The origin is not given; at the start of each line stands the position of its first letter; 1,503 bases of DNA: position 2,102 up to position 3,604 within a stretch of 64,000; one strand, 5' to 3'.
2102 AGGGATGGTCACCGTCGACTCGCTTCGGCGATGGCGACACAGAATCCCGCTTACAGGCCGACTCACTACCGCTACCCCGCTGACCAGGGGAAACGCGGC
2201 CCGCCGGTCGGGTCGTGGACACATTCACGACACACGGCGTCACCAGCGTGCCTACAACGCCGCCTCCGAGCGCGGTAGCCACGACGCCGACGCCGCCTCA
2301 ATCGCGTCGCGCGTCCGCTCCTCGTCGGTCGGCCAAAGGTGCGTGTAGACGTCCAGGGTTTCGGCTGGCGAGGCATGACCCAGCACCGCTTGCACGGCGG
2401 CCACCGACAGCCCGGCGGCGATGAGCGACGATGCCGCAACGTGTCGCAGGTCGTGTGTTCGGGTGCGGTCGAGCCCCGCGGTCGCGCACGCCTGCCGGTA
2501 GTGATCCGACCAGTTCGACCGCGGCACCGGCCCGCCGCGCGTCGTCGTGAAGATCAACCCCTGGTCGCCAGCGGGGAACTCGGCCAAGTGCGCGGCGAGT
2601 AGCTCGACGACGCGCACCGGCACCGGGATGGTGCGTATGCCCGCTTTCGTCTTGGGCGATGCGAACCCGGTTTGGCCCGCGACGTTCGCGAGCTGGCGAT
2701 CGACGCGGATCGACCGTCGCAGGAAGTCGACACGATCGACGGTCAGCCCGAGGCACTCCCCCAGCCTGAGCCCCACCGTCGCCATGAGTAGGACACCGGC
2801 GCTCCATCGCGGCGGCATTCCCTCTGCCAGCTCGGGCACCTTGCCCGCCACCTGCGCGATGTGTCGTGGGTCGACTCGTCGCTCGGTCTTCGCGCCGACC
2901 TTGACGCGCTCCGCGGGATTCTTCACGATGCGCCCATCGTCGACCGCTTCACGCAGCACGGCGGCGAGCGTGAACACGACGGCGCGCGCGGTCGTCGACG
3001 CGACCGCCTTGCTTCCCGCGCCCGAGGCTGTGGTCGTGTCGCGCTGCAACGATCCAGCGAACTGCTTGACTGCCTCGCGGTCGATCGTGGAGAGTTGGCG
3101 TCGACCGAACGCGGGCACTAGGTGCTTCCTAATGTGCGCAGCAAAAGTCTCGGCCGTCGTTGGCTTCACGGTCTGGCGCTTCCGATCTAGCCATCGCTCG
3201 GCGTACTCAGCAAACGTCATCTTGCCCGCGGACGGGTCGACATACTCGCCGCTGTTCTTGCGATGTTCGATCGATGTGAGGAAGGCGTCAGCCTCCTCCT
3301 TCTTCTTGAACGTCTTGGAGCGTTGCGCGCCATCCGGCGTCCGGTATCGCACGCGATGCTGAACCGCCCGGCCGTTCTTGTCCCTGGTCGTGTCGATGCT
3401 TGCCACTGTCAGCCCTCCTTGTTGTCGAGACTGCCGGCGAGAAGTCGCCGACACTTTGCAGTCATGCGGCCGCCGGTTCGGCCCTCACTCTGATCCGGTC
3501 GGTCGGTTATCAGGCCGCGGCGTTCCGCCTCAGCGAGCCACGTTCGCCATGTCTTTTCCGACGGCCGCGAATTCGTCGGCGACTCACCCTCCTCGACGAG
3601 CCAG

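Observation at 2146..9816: Integrative element that uses the 3' end of the RNase P RNA gene (rnpB) as its attachment site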

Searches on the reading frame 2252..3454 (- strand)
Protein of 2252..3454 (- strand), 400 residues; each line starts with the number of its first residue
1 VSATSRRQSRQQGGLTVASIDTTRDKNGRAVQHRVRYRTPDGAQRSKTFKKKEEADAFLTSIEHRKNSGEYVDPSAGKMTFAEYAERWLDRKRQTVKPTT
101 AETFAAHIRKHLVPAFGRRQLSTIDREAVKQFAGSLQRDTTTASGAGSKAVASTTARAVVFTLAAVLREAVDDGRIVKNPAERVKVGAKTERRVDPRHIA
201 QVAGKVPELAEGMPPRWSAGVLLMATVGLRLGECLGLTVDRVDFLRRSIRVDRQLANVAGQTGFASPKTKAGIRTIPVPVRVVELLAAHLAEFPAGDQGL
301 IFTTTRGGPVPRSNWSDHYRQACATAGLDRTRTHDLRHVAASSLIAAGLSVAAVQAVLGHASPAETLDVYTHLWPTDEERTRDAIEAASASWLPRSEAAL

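Call 7: search_protein_families(library=pfam, proteins=[window:2252-3454:-], max_evalue=0.01)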
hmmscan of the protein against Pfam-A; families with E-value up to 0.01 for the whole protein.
window:2252-3454:- (400 aa): 4 families
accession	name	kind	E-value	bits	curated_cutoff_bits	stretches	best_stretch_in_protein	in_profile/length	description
PF00589.27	Phage_integrase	-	7.1e-23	81.7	27.1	1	221-373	28-168/172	Phage integrase family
PF14659.12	Phage_int_SAM_3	-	6.4e-12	46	22.6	1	80-133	1-54/58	Phage integrase, N-terminal SAM-like domain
PF22022.2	Phage_int_M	-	1.3e-08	35.4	27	1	81-185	1-94/96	Phage integrase central domain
PF13102.12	Phage_int_SAM_5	-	0.0014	19.4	22.3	1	80-184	1-96/98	Phage integrase SAM-like domain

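Call 8: search_protein_families(library=phrogs, proteins=[window:2252-3454:-], max_evalue=0.01)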
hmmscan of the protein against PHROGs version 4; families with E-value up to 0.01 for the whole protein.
window:2252-3454:- (400 aa): 9 families
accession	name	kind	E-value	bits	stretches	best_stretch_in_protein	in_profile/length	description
phrog_1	-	integration and excision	1.3e-67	230.4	1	26-386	119-445/611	integrase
phrog_216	-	integration and excision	1.1e-27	97.9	1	158-394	17-245/301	integrase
phrog_7685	-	integration and excision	6.8e-13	49.7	1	249-386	105-236/240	integrase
phrog_23783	-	integration and excision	2.4e-07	31.9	1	28-137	12-118/162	integrase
phrog_26960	-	unknown function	2e-06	29.1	1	20-135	7-125/146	-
phrog_25190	-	integration and excision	3.9e-06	28.2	1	323-377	39-93/109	integrase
phrog_7269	-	integration and excision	3.4e-05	24.7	1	331-375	28-71/89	integrase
phrog_35951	-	unknown function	5.9e-05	24.5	1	318-374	8-63/97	-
phrog_7244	-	integration and excision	0.00093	19.5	1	92-233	87-214/263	integrase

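Call 23: find_encoding_contigs(protein=window:2252-3454:-, flank=10000, max_places=10)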
Protein window:2252-3454:- (400 aa): no gene with exactly this product is on record in the collection.

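Call 25: find_homologous_proteins(query=window:2252-3454:-, max_evalue=1e-20)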
Query window:2252-3454:- (400 aa): 1052 proteins with E <= 1e-20 among 8000 candidates; the best 120 are listed.
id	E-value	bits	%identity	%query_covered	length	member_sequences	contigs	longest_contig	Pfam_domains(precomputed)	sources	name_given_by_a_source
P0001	6.4e-247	837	100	96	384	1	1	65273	PF14659.13,PF22022.3,PF26003.1,PF00589.28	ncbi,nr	ncbi:MAG: tyrosine-type recombinase/integrase [Actinobacteria bacterium]|nr:tyrosine-type recombinas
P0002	1.0e-182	626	76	96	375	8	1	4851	PF14659.13,PF22022.3,PF26003.1,PF00589.28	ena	-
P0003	1.6e-158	546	69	93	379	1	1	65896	PF14659.13,PF22022.3,PF26003.1,PF00589.28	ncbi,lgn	ncbi:MAG: site-specific integrase [Actinomycetota bacterium]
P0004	2.3e-158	545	69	94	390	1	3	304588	PF14659.13,PF26003.1,PF00589.28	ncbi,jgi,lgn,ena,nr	ncbi:MAG TPA: tyrosine-type recombinase/integrase [Ilumatobacter sp.]|nr:tyrosine-type recombinase/i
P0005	5.8e-157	541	68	91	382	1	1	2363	PF14659.13,PF22022.3,PF00589.28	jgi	-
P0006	6.7e-155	534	70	91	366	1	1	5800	PF14659.13,PF22022.3,PF26003.1,PF00589.28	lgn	-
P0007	8.6e-153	527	69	91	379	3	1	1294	PF14659.13,PF22022.3,PF00589.28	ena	-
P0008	1.3e-151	523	66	94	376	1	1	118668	PF14659.13,PF22022.3,PF00589.28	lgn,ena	-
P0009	2.4e-151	522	65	96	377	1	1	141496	PF14659.13,PF22022.3,PF26003.1,PF00589.28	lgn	-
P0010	1.5e-150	520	65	94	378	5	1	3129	PF14659.13,PF22022.3,PF26003.1,PF00589.28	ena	-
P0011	2.3e-150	519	65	94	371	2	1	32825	PF14659.13,PF22022.3,PF26003.1,PF00589.28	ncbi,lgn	ncbi:MAG: tyrosine-type recombinase/integrase [Ilumatobacteraceae bacterium]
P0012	2.7e-150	519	65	91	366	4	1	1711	PF14659.13,PF22022.3,PF00589.28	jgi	jgi:integrase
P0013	5.9e-150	518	64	92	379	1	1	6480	PF14659.13,PF22022.3,PF00589.28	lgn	-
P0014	1.9e-148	513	66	91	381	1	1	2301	PF14659.13,PF22022.3,PF00589.28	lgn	-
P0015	1.0e-147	510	66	94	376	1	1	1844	PF14659.13,PF22022.3,PF00589.28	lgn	-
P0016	1.0e-147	510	65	93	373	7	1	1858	PF14659.13,PF22022.3,PF00589.28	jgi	-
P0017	1.3e-146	507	64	91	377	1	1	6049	PF14659.13,PF22022.3,PF13102.13,PF00589.28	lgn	-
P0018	1.9e-146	506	64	92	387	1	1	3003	PF14659.13,PF22022.3,PF00589.28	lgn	-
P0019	1.2e-144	500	63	95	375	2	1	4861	PF14659.13,PF22022.3,PF00589.28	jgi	jgi:integrase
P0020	8.6e-144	497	63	93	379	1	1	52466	PF14659.13,PF22022.3,PF00589.28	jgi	jgi:integrase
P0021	2.1e-139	483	65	89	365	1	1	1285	PF14659.13,PF22022.3,PF00589.28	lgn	-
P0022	6.7e-139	481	69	84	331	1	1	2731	PF14659.13,PF22022.3,PF00589.28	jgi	jgi:integrase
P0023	1.3e-138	480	61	94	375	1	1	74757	PF14659.13,PF22022.3,PF00589.28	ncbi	-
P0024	6.7e-138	478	65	89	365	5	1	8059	PF14659.13,PF22022.3,PF00589.28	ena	-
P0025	1.6e-137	477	65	92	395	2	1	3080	PF14659.13,PF22022.3,PF00589.28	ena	-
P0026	2.0e-135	470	61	94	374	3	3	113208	PF22022.3,PF26003.1,PF00589.28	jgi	jgi:integrase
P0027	1.5e-134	467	59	95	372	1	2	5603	PF14659.13,PF22022.3,PF26003.1,PF00589.28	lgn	-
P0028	4.2e-133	462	63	90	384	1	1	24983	PF14659.13,PF22022.3,PF26003.1,PF00589.28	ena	-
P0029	1.8e-132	460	62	92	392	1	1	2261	PF14659.13,PF22022.3,PF00589.28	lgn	-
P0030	5.4e-125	436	58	90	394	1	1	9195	PF14659.13,PF22022.3,PF00589.28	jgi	jgi:integrase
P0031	4.5e-120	419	70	76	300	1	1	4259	PF22022.3,PF00589.28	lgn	-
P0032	1.3e-118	415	74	63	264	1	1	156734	PF00589.28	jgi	jgi:integrase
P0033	1.3e-115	405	67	74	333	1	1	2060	PF22022.3,PF00589.28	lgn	-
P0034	8.8e-109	382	52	92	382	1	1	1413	PF14659.13,PF22022.3,PF26003.1,PF00589.28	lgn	-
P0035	4.0e-103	364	73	59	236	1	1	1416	PF00589.28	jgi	jgi:integrase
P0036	1.1e-98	349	61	73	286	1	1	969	PF00589.28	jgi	jgi:integrase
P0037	8.8e-97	343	61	69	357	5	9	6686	PF14659.13,PF22022.3,PF00589.28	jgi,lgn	jgi:hypothetical protein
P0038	2.3e-91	325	51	89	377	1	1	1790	PF14659.13,PF22022.3,PF00589.28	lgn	-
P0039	3.2e-90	321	47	96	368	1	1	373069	PF14659.13,PF22022.3,PF26003.1,PF00589.28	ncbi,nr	ncbi:MAG: site-specific integrase [Acidimicrobiales bacterium]|nr:site-specific integrase [Acidimicr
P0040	4.2e-89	318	49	91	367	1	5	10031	PF14659.13,PF22022.3,PF26003.1,PF00589.28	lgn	-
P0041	3.9e-88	314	48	90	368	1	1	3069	PF14659.13,PF22022.3,PF26003.1,PF00589.28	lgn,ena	-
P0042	1.3e-87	313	64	59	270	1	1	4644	PF14659.13,PF22022.3,PF26003.1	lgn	-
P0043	2.2e-87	312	47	94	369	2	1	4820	PF14659.13,PF22022.3,PF26003.1,PF00589.28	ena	-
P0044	6.2e-87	310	48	90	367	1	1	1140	PF22022.3,PF26003.1,PF00589.28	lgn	-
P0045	1.9e-86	309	49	89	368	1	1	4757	PF14659.13,PF22022.3,PF00589.28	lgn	-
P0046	3.0e-86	308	47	94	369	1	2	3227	PF14659.13,PF22022.3,PF26003.1,PF00589.28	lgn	-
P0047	1.5e-85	306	47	94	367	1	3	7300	PF14659.13,PF22022.3,PF26003.1,PF00589.28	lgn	-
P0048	4.4e-85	304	47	93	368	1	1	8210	PF14659.13,PF22022.3,PF26003.1,PF00589.28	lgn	-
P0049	8.7e-85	303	48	93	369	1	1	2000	PF14659.13,PF22022.3,PF26003.1,PF00589.28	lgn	-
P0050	9.6e-85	303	46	89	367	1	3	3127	PF22022.3,PF26003.1,PF00589.28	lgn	-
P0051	5.2e-84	301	46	89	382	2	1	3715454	PF22022.3,PF26003.1,PF00589.28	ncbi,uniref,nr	ncbi:tyrosine-type recombinase/integrase [Actinomarinicola tropica]|uniref:tyrosine-type recombinase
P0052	7.4e-83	297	47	89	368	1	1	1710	PF22022.3,PF26003.1,PF00589.28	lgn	-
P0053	1.2e-82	296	47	89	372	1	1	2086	PF22022.3,PF26003.1,PF00589.28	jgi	jgi:integrase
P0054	1.4e-82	296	46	90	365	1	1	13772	PF14659.13,PF22022.3,PF26003.1,PF00589.28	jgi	jgi:integrase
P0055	1.8e-81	292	48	88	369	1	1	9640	PF14659.13,PF22022.3,PF00589.28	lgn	-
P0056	6.7e-81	291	44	93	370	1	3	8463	PF22022.3,PF26003.1,PF00589.28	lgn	-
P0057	4.7e-80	288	46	94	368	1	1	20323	PF14659.13,PF22022.3,PF26003.1,PF00589.28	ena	-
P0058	7.0e-80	287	43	93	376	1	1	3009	PF14659.13,PF22022.3,PF26003.1,PF00589.28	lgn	-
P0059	7.5e-80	287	46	89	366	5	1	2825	PF14659.13,PF22022.3,PF26003.1,PF00589.28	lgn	-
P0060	1.3e-79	286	42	94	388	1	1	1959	PF14659.13,PF26003.1,PF00589.28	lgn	-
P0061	1.9e-79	286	47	90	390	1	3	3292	PF22022.3,PF00589.28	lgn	-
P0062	2.1e-79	286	42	93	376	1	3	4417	PF14659.13,PF22022.3,PF26003.1,PF00589.28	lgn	-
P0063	7.6e-79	284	44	97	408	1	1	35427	PF14659.13,PF22022.3,PF00589.28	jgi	jgi:integrase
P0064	1.8e-78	283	45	89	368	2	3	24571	PF14659.13,PF22022.3,PF00589.28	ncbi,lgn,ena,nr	ncbi:MAG TPA: tyrosine-type recombinase/integrase [Acidimicrobiales bacterium]|nr:tyrosine-type reco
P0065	2.2e-78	282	43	95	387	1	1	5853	PF14659.13,PF26003.1,PF00589.28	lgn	-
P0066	2.2e-78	282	44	93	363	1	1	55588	PF14659.13,PF22022.3,PF26003.1,PF00589.28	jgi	jgi:integrase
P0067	2.9e-78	282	43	95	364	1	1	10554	PF14659.13,PF22022.3,PF26003.1,PF00589.28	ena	-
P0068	3.5e-78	282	45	89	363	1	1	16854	PF14659.13,PF22022.3,PF26003.1,PF00589.28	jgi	jgi:integrase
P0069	4.5e-78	281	45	91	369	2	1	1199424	PF14659.13,PF22022.3,PF26003.1,PF00589.28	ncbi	-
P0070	5.2e-78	281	45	93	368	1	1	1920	PF14659.13,PF22022.3,PF26003.1,PF00589.28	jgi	jgi:integrase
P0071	7.8e-78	280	45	93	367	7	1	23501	PF14659.13,PF22022.3,PF26003.1,PF00589.28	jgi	-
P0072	8.4e-78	280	45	94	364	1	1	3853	PF14659.13,PF22022.3,PF26003.1,PF00589.28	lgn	-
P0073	2.1e-77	279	44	94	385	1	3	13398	PF14659.13,PF26003.1,PF00589.28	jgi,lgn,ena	-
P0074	2.3e-77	279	46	91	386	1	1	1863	PF22022.3,PF00589.28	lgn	-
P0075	2.9e-77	279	47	88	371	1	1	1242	PF14659.13,PF22022.3,PF00589.28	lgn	-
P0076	3.7e-77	278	43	91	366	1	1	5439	PF14659.13,PF22022.3,PF26003.1,PF00589.28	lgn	-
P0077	3.9e-77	278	44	93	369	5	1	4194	PF14659.13,PF22022.3,PF26003.1,PF00589.28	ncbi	-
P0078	5.3e-77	278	45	88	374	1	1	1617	PF14659.13,PF22022.3,PF26003.1,PF00589.28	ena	-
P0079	5.4e-77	278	43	91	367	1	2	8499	PF14659.13,PF22022.3,PF26003.1,PF00589.28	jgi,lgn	jgi:integrase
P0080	7.1e-77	277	42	89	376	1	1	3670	PF14659.13,PF22022.3,PF26003.1,PF00589.28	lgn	-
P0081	1.3e-76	276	43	88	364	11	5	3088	PF14659.13,PF22022.3,PF26003.1,PF00589.28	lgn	-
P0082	1.7e-76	276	45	88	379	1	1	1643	PF14659.13,PF22022.3,PF26003.1,PF00589.28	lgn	-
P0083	1.9e-76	276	45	93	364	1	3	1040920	PF14659.13,PF22022.3,PF26003.1,PF00589.28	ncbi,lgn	-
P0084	2.2e-76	276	44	93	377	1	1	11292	PF22022.3,PF00589.28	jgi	jgi:integrase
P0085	2.4e-76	276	46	92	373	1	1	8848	PF22022.3,PF00589.28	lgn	-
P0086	2.6e-76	275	45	88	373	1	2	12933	PF22022.3,PF26003.1,PF00589.28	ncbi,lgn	-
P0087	3.0e-76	275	44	89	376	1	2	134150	PF14659.13,PF22022.3,PF26003.1,PF00589.28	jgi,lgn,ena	-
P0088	4.1e-76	275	45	93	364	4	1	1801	PF14659.13,PF22022.3,PF26003.1,PF00589.28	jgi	jgi:integrase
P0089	4.2e-76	275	44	91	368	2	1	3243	PF22022.3,PF00589.28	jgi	jgi:integrase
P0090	9.4e-76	274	45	90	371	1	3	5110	PF22022.3,PF26003.1,PF00589.28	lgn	-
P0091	9.6e-76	274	44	89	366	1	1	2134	PF22022.3,PF00589.28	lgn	-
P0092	1.0e-75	273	45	89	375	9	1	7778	PF14659.13,PF22022.3,PF00589.28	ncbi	ncbi:MAG TPA: tyrosine-type recombinase/integrase [Blastococcus sp.]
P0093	1.0e-75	273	45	93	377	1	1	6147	PF14659.13,PF22022.3,PF26003.1,PF00589.28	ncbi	-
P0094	1.9e-75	273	44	88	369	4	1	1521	PF14659.13,PF22022.3,PF26003.1,PF00589.28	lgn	-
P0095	2.0e-75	273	44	93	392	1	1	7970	PF22022.3,PF00589.28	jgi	jgi:integrase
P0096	2.3e-75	272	43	90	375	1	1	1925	PF14659.13,PF22022.3,PF26003.1,PF00589.28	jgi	jgi:integrase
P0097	2.4e-75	272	44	89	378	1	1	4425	PF14659.13,PF22022.3,PF26003.1,PF00589.28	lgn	-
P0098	2.7e-75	272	44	94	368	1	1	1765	PF22022.3,PF26003.1,PF00589.28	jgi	jgi:integrase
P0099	3.0e-75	272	45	88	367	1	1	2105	PF14659.13,PF22022.3,PF00589.28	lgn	-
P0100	4.1e-75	271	43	89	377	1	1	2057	PF22022.3,PF26003.1,PF00589.28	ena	-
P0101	4.2e-75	271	44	90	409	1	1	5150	PF14659.13,PF22022.3,PF00589.28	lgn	-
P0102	4.9e-75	271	43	93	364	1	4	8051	PF14659.13,PF22022.3,PF26003.1,PF00589.28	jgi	jgi:integrase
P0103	9.3e-75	270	43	94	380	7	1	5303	PF14659.13,PF22022.3,PF26003.1,PF00589.28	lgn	-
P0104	1.1e-74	270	44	91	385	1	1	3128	PF22022.3,PF26003.1,PF00589.28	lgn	-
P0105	1.2e-74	270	45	88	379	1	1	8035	PF22022.3,PF26003.1,PF00589.28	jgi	jgi:integrase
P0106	1.2e-74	270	43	89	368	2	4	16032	PF14659.13,PF22022.3,PF26003.1,PF00589.28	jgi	jgi:integrase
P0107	1.5e-74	270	44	94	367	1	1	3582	PF22022.3,PF26003.1,PF00589.28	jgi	jgi:integrase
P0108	1.5e-74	270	45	88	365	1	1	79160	PF14659.13,PF22022.3,PF26003.1,PF00589.28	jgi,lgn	jgi:integrase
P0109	1.9e-74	269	44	90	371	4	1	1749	PF14659.13,PF26003.1,PF00589.28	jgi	-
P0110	2.3e-74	269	43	93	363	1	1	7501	PF14659.13,PF22022.3,PF26003.1,PF00589.28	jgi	jgi:integrase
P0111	2.8e-74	269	44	89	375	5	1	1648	PF14659.13,PF22022.3,PF26003.1,PF00589.28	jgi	jgi:integrase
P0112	2.8e-74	269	43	89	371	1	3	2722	PF14659.13,PF22022.3,PF26003.1,PF00589.28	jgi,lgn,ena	-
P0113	4.1e-74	268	44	89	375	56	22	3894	PF14659.13,PF22022.3,PF00589.28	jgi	jgi:integrase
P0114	5.1e-74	268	43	99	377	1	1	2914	PF14659.13,PF22022.3,PF00589.28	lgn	-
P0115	5.3e-74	268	44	92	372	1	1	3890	PF14659.13,PF22022.3,PF00589.28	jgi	jgi:integrase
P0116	9.0e-74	267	44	89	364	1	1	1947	PF22022.3,PF26003.1,PF00589.28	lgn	-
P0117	9.8e-74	267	44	89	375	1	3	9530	PF14659.13,PF22022.3,PF00589.28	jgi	jgi:integrase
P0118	1.0e-73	267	43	89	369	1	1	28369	PF22022.3,PF26003.1,PF00589.28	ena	-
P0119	1.2e-73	267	44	89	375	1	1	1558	PF14659.13,PF22022.3,PF00589.28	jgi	jgi:integrase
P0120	2.4e-73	266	44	91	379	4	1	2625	PF14659.13,PF26003.1,PF00589.28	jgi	jgi:integrase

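Call 28: find_related_loci(query=A1, collection=metagenome_contigs, flank=10000)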
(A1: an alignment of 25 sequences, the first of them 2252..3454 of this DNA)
Query A1 (400 aa) in metagenome_contigs; peptide patterns used: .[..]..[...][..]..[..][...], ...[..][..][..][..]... (x = any residue, [..] = any of these).
600 stretches matched a pattern (row limit reached: there are more); 359 encode a relative of the query (tblastn E <= 1e-3); the best 80 are kept; 80 distinct loci.
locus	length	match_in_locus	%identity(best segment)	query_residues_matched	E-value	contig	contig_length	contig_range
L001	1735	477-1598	76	17-400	0e+0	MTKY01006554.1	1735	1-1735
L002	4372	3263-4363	77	17-393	0e+0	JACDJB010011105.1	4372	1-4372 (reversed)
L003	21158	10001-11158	67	7-393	7e-167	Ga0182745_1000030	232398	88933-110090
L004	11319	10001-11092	44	3-387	6e-89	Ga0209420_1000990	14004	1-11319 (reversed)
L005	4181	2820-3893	44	8-386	2e-83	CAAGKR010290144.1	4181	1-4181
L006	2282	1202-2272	43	10-386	4e-85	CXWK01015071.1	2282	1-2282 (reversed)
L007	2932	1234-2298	44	12-388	8e-83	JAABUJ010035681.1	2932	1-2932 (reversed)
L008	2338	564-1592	43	29-386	4e-84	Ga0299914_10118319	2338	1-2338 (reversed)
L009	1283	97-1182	42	5-386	1e-85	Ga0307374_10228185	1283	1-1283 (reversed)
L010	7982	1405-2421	44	34-387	1e-79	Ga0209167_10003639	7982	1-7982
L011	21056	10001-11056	43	36-398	4e-79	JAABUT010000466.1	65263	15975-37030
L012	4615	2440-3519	43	7-386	2e-79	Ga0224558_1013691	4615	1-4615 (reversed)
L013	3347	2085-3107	44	36-391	9e-80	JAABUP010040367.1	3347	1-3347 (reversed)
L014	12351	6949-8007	42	12-386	5e-79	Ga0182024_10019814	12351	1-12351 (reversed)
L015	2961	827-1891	41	12-386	3e-80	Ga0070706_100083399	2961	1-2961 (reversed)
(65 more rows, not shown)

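Call 34: find_related_loci(query=A1, collection=viral_contigs, flank=10000)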
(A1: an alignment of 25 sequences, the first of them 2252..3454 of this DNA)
Query A1 (400 aa) in viral_contigs; peptide patterns used: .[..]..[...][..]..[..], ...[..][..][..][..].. (x = any residue, [..] = any of these).
29 stretches matched a pattern; 17 encode a relative of the query (tblastn E <= 1e-3); 17 distinct loci.
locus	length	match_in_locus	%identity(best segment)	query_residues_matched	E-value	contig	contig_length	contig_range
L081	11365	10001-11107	67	17-386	9e-158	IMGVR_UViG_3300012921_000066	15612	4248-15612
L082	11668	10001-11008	44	34-386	2e-75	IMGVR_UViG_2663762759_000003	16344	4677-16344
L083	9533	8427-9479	43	17-387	4e-74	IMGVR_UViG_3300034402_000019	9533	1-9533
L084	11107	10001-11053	41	14-386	1e-72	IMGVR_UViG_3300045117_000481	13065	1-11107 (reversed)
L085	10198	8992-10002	41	34-387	1e-72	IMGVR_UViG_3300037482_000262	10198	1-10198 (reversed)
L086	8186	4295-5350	40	27-387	6e-70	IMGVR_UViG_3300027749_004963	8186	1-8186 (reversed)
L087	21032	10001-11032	39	37-395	2e-69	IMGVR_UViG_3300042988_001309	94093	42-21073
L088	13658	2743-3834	38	9-388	1e-67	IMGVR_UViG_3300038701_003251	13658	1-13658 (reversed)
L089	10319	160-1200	37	27-387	1e-64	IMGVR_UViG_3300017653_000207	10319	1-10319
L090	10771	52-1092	37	27-387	7e-64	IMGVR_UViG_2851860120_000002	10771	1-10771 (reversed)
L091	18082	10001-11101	40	23-387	5e-62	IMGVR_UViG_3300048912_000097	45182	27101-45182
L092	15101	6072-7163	37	13-387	2e-60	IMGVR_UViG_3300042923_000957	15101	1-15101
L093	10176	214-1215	36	40-387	1e-59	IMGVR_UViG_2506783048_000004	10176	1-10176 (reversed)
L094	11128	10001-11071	36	17-387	4e-56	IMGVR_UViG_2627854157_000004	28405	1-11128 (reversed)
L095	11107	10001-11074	34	32-389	2e-46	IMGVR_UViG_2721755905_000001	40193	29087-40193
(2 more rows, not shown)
